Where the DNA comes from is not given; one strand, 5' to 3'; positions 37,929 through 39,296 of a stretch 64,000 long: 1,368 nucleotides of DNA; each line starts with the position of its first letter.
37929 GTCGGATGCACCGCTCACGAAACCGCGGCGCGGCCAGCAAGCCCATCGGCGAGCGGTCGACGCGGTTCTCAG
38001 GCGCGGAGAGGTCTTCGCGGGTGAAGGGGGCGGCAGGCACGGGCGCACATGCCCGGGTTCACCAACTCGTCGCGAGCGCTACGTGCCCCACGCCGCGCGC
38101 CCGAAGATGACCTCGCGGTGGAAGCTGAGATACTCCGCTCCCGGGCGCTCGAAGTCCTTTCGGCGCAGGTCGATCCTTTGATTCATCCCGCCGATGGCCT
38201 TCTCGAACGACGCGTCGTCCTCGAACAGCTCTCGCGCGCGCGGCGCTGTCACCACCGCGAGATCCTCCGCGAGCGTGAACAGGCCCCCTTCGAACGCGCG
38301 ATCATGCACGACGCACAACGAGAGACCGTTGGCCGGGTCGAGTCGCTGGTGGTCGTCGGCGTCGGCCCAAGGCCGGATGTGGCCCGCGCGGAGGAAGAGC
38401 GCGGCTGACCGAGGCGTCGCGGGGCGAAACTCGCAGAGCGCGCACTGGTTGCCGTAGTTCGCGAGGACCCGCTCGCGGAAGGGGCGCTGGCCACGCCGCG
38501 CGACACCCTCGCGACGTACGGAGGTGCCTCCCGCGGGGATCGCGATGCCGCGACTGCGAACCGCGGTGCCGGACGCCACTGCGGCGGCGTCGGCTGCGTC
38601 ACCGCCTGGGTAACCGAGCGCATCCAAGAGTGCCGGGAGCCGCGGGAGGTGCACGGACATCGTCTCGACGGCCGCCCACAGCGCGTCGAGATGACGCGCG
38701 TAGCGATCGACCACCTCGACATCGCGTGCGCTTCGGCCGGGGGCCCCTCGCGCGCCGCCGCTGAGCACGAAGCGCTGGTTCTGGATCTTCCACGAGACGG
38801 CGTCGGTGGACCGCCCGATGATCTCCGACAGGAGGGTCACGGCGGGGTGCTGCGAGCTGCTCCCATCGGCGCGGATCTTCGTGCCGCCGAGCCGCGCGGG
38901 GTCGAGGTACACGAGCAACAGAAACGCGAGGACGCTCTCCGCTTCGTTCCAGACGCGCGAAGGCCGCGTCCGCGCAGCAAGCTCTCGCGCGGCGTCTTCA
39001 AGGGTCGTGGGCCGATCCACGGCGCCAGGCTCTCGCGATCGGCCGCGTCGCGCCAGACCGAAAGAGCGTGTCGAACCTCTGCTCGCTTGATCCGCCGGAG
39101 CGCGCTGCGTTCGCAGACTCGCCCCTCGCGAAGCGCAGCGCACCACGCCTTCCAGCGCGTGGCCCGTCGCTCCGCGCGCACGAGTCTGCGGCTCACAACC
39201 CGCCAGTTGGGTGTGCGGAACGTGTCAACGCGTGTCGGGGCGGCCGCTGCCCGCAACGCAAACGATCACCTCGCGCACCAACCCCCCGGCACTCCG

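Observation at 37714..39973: Second HNH-family nuclease and a SUKH-like small protein just outside the distal repeat: possible older island layer or defence hotspot at ssrA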

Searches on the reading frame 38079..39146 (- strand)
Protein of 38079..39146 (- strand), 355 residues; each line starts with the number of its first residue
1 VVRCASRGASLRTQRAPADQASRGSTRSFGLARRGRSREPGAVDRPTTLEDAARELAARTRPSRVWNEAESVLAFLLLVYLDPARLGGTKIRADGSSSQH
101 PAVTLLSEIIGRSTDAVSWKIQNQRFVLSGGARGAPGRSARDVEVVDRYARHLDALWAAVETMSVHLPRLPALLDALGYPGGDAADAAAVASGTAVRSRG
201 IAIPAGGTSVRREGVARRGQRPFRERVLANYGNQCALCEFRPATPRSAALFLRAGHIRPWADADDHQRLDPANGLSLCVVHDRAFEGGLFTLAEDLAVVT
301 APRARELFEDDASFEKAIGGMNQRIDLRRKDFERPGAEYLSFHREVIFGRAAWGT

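Call 6: search_protein_families(library=pfam, proteins=[window:38079-39146:-], max_evalue=0.1)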
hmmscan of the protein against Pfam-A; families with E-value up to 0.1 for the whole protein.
window:38079-39146:- (355 aa): 1 family
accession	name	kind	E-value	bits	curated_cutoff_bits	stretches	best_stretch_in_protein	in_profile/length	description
PF13391.12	HNH_2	-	1.2e-06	28.7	21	1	235-292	1-65/66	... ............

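Call 7: search_protein_families(library=padloc, proteins=[window:38079-39146:-], max_evalue=0.1)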
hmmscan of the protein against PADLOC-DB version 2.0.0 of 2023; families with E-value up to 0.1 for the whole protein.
window:38079-39146:- (355 aa): 3 families
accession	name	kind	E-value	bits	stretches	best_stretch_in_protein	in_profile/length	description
PDLC04132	HNH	-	4.3e-31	106.1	1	60-351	23-275/286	-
PDLC03546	HNH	-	4.3e-10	37.1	1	61-301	9-234/282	Type II restriction enzyme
PDLC03529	REase_II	-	0.0026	15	1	251-346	294-379/389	Type II restriction enzyme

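Call 8: search_protein_families(library=ncbifam, proteins=[window:38079-39146:-], max_evalue=0.1)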
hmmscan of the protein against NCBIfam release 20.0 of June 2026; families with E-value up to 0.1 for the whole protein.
window:38079-39146:- (355 aa): 1 family
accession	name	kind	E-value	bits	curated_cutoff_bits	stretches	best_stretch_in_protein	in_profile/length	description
NF045808.1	PT-DNA_restrict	exception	1.6e-14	53.7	180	1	217-348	159-283/284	phosphorothioated DNA-binding restriction endonuclease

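Call 9: search_solved_structures(query=window:38079-39146:-, max_evalue=1, show_alignments=2)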
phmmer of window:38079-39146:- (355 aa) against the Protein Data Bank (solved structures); distinct sequences matched with E-value up to 1: 1.
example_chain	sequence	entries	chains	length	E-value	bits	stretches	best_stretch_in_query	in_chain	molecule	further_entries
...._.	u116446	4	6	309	0.00018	23.8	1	216-301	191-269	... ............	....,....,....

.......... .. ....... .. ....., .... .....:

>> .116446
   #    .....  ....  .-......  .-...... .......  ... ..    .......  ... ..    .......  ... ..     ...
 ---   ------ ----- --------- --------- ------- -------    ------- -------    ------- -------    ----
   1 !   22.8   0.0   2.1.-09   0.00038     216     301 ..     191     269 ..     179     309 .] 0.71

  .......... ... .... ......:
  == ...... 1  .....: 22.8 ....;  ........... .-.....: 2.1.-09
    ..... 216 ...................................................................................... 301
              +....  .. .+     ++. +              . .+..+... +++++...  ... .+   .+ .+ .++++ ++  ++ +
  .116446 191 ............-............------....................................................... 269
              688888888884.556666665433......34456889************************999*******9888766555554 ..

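Call 11: find_homologous_proteins(query=window:38079-39146:-)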
Query window:38079-39146:- (355 aa): 34 proteins with E <= 0.001 among 8000 candidates.
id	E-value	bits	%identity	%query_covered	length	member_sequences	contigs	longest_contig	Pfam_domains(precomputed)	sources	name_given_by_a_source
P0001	4.0e-202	689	99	88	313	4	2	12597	PF13391.13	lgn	-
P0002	6.9e-167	573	82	88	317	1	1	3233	PF13391.13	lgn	-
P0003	1.4e-158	545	74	97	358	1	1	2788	PF13391.13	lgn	-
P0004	7.0e-158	543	81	87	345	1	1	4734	PF13391.13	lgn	-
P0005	3.3e-150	518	75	88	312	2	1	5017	PF13391.13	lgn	-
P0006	1.6e-144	499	74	87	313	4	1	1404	PF13391.13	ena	-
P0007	2.7e-131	456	69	85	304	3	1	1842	PF13391.13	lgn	-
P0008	4.7e-127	442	67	87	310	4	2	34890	PF13391.13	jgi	-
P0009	1.7e-124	433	67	87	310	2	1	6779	PF13391.13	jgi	-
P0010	8.6e-65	237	46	80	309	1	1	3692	PF13391.13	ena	-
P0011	9.3e-63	230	45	80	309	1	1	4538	PF13391.13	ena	-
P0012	4.1e-61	225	43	84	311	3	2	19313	PF13391.13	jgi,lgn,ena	-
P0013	3.6e-60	222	44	82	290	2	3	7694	PF13391.13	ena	-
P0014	2.4e-58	216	43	85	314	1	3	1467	PF13391.13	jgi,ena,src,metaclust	metaclust:\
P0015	3.9e-58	215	42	85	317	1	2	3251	PF13391.13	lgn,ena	-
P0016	3.4e-56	209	43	86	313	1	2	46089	PF13391.13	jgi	jgi:putative restriction endonuclease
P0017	1.6e-54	203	40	85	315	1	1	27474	PF13391.13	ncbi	-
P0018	2.8e-50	189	42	72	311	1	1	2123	PF13391.13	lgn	-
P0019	3.0e-46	176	40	80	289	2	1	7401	PF13391.13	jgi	-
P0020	5.2e-30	123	38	58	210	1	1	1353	PF13391.13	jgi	jgi:putative restriction endonuclease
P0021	2.5e-15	74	29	81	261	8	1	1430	PF13391.13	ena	-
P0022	3.1e-14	71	30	67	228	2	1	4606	PF13391.13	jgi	jgi:putative restriction endonuclease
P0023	4.8e-14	70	29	81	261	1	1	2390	PF13391.13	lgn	-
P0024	5.9e-14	70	29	80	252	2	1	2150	PF13391.13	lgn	-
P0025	2.9e-9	55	24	80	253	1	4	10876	PF13391.13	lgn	-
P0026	2.9e-9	55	30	70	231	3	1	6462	PF13391.13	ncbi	ncbi:MAG: hypothetical protein ACD_79C00184G0001, partial [uncultured bacterium]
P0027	2.2e-7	48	36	38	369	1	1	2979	PF13391.13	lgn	-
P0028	2.3e-5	42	26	68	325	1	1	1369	PF13391.13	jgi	jgi:hypothetical protein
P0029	6.4e-5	40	32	39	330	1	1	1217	PF13391.13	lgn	-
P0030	7.0e-5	40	32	41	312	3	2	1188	PF13391.13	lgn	-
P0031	1.9e-4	39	33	39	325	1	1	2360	PF13391.13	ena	-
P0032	1.9e-4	39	31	39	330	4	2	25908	PF13391.13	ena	-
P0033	1.9e-4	39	35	38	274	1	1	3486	PF13391.13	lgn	-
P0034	9.4e-4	36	26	75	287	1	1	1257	PF13391.13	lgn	-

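Call 13: find_encoding_contigs(protein=P0001, flank=10000, max_places=4)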
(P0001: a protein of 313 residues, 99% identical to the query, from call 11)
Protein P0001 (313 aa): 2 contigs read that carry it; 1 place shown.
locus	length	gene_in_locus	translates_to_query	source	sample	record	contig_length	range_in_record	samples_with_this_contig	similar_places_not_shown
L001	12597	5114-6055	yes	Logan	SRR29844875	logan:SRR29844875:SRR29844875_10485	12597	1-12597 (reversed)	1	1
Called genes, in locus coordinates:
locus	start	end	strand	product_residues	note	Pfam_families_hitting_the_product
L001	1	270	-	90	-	?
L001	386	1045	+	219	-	PF01841:Transglut_core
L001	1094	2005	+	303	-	PF00126:HTH_1, PF03466:LysR_substrate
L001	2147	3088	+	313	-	PF02678:Pirin, PF05726:Pirin_C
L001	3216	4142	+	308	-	PF01370:Epimerase, PF13460:NAD_binding_10 (faint)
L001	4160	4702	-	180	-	-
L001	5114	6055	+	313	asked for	PF13391:HNH_2 (weak)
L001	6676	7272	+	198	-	PF13338:AbiEi_4 (weak)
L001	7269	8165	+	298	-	PF08843:AbiEii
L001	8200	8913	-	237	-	-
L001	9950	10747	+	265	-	PF04386:SspB (faint)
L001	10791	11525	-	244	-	-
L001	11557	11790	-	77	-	-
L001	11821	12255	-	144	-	-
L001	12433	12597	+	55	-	?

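Call 14: find_encoding_contigs(protein=P0008, flank=8000, max_places=3)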
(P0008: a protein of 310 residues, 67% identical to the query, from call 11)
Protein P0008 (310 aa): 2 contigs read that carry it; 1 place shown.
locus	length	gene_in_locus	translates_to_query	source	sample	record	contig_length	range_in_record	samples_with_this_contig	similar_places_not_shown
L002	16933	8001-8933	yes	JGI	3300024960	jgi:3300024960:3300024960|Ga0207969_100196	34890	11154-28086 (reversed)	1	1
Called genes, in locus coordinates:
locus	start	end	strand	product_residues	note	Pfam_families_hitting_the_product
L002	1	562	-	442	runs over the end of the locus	PF00291:PALP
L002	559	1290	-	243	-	PF02492:cobW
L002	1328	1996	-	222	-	PF01730:UreF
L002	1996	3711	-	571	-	PF00449:Urease_alpha, PF01979:Amidohydro_1, PF07969:Amidohydro_3 (weak)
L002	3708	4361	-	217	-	PF00547:Urease_gamma, PF00699:Urease_beta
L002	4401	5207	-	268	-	PF01774:UreD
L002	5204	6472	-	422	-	PF01593:Amino_oxidase, PF13450:NAD_binding_8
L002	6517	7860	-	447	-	PF01590:GAF, PF13185:GAF_2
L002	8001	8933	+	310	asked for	PF13391:HNH_2 (weak)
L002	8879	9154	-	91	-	-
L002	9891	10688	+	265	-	-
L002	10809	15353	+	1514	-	PF00310:GATase_2, PF04898:Glu_syn_central, PF01645:Glu_synthase, PF01493:GXGXG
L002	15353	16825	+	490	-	PF14691:Fer4_20, PF07992:Pyr_redox_2, PF00070:Pyr_redox (weak), PF01266:DAO, PF07992:Pyr_redox_2, PF13450:NAD_binding_8, PF01593:Amino_oxidase, PF07992:Pyr_redox_2, +4 more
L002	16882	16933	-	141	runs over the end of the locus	-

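Call 16: find_encoding_contigs(protein=P0005, flank=8000, max_places=3)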
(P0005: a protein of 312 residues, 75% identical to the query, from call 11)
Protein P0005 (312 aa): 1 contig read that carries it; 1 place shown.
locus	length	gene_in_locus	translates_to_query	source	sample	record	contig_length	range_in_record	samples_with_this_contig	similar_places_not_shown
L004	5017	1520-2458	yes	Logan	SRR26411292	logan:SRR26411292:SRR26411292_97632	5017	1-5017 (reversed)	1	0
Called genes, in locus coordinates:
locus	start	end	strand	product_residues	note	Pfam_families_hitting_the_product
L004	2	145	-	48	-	?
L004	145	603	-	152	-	-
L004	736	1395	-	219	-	-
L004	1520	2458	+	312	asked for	PF13391:HNH_2 (weak)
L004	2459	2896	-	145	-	-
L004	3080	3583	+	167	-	PF13560:HTH_31 (weak), PF01381:HTH_3 (weak)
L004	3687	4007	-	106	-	PF13560:HTH_31, PF12844:HTH_19, PF01381:HTH_3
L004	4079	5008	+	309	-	PF07719:TPR_2 (faint), PF13424:TPR_12 (weak), PF13428:TPR_14 (faint)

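Call 18: find_encoding_contigs(protein=P0016, flank=8000, max_places=3)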
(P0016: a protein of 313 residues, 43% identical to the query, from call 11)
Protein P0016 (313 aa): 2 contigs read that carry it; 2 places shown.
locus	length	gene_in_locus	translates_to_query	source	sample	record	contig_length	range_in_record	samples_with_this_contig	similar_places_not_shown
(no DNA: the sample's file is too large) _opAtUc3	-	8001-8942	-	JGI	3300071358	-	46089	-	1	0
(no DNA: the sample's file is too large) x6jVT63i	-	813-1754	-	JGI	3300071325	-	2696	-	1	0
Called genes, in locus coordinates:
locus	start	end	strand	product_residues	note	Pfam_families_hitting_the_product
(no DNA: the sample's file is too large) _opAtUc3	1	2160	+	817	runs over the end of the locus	-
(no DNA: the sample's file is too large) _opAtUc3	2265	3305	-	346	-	PF24827:AstE_AspA_cat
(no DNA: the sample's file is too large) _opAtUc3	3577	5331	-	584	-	PF09823:DUF2357 (faint), PF04411:PDDEXK_7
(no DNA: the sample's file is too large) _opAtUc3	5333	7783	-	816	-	PF07728:AAA_5 (faint)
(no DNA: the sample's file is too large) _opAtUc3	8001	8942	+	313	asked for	PF13391:HNH_2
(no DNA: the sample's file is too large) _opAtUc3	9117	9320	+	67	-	-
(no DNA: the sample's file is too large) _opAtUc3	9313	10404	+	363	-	PF00145:DNA_methylase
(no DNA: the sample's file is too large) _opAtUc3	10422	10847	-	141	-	PF03852:Vsr, PF18741:MTES_1575 (weak)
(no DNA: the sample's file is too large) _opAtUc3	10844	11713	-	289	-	-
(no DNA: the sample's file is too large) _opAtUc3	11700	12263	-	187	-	-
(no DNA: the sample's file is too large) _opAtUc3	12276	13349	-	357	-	PF05621:TniB (faint), PF13401:AAA_22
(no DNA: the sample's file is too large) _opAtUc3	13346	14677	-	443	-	-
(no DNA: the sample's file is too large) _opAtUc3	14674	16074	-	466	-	-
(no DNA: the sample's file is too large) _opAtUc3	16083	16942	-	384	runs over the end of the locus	-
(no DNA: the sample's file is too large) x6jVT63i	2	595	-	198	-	?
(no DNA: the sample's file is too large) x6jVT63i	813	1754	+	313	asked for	PF13391:HNH_2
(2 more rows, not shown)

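Call 19: find_encoding_contigs(protein=P0017, flank=8000, max_places=3)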
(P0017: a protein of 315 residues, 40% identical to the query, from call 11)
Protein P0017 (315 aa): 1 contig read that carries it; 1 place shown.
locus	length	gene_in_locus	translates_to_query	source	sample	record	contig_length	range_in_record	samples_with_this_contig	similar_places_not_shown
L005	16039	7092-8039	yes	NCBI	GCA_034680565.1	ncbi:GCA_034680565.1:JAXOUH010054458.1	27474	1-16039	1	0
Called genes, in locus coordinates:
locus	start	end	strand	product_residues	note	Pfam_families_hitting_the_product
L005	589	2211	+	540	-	PF24517:CBM96 (weak), PF02494:HYR (faint)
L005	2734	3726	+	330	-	PF13280:WYL, PF25583:WCX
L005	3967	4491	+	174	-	PF08818:DUF1801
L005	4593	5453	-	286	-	-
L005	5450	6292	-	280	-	PF18754:Nmad3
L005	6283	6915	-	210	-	PF18753:Nmad2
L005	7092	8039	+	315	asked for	PF13391:HNH_2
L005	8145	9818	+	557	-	PF13489:Methyltransf_23, PF08241:Methyltransf_11 (weak), PF08242:Methyltransf_12, PF13649:Methyltransf_25 (weak), PF13395:HNH_4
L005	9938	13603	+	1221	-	PF01855:POR_N, PF17147:PFOR_II, PF01558:POR, PF10371:EKR, PF12837:Fer4_6 (weak), PF12838:Fer4_7, PF13484:Fer4_16, PF02775:TPP_enzyme_C, +5 more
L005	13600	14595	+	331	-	PF01180:DHO_dh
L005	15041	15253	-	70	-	PF07878:RHH_5 (weak)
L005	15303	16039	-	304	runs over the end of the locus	PF01145:Band_7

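Call 20: find_encoding_contigs(protein=P0012, flank=8000, max_places=3)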
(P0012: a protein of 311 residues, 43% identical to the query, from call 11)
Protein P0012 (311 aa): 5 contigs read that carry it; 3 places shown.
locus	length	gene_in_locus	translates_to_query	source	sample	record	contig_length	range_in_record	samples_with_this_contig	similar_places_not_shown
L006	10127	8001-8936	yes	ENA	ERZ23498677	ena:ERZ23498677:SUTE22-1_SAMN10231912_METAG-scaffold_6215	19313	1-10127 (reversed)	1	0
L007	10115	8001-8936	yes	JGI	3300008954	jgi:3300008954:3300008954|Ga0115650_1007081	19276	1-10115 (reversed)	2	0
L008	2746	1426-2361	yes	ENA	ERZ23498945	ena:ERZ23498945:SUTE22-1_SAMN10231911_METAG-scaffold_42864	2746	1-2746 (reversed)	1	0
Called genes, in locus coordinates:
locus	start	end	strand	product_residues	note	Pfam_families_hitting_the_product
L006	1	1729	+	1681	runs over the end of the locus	PF00270:DEAD, PF13604:AAA_30 (faint), PF00271:Helicase_C, PF00580:UvrD-helicase, PF13245:AAA_19, PF00580:UvrD-helicase, PF13361:UvrD_C, PF13538:UvrD_C_2, +1 more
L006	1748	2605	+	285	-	-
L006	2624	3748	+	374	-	-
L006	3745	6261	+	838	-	-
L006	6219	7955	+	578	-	-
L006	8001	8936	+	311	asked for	PF13391:HNH_2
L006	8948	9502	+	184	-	-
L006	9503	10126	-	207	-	?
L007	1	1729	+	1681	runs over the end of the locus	PF00270:DEAD, PF13604:AAA_30 (faint), PF00271:Helicase_C, PF00580:UvrD-helicase, PF13245:AAA_19, PF00580:UvrD-helicase, PF13361:UvrD_C, PF13538:UvrD_C_2, +1 more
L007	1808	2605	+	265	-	-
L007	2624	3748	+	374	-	-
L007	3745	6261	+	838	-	-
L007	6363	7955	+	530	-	-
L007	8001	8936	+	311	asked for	PF13391:HNH_2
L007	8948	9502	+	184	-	-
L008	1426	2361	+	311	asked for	PF13391:HNH_2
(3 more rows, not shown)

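Call 23: search_solved_structures(query=A1, max_evalue=1, show_alignments=3)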
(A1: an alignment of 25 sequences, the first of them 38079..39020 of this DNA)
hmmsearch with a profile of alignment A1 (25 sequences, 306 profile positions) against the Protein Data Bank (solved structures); distinct sequences matched with E-value up to 1: 4.
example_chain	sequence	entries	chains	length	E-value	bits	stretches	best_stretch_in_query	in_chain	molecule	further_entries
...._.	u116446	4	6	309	5.6e-22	81.5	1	127-301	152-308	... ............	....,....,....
1r22_A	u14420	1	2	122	0.00068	22.1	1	28-112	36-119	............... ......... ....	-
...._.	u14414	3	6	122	0.0011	21.5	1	28-113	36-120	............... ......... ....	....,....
6ghs_A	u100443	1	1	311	0.016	17.6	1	127-252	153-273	TagI restriction endonuclease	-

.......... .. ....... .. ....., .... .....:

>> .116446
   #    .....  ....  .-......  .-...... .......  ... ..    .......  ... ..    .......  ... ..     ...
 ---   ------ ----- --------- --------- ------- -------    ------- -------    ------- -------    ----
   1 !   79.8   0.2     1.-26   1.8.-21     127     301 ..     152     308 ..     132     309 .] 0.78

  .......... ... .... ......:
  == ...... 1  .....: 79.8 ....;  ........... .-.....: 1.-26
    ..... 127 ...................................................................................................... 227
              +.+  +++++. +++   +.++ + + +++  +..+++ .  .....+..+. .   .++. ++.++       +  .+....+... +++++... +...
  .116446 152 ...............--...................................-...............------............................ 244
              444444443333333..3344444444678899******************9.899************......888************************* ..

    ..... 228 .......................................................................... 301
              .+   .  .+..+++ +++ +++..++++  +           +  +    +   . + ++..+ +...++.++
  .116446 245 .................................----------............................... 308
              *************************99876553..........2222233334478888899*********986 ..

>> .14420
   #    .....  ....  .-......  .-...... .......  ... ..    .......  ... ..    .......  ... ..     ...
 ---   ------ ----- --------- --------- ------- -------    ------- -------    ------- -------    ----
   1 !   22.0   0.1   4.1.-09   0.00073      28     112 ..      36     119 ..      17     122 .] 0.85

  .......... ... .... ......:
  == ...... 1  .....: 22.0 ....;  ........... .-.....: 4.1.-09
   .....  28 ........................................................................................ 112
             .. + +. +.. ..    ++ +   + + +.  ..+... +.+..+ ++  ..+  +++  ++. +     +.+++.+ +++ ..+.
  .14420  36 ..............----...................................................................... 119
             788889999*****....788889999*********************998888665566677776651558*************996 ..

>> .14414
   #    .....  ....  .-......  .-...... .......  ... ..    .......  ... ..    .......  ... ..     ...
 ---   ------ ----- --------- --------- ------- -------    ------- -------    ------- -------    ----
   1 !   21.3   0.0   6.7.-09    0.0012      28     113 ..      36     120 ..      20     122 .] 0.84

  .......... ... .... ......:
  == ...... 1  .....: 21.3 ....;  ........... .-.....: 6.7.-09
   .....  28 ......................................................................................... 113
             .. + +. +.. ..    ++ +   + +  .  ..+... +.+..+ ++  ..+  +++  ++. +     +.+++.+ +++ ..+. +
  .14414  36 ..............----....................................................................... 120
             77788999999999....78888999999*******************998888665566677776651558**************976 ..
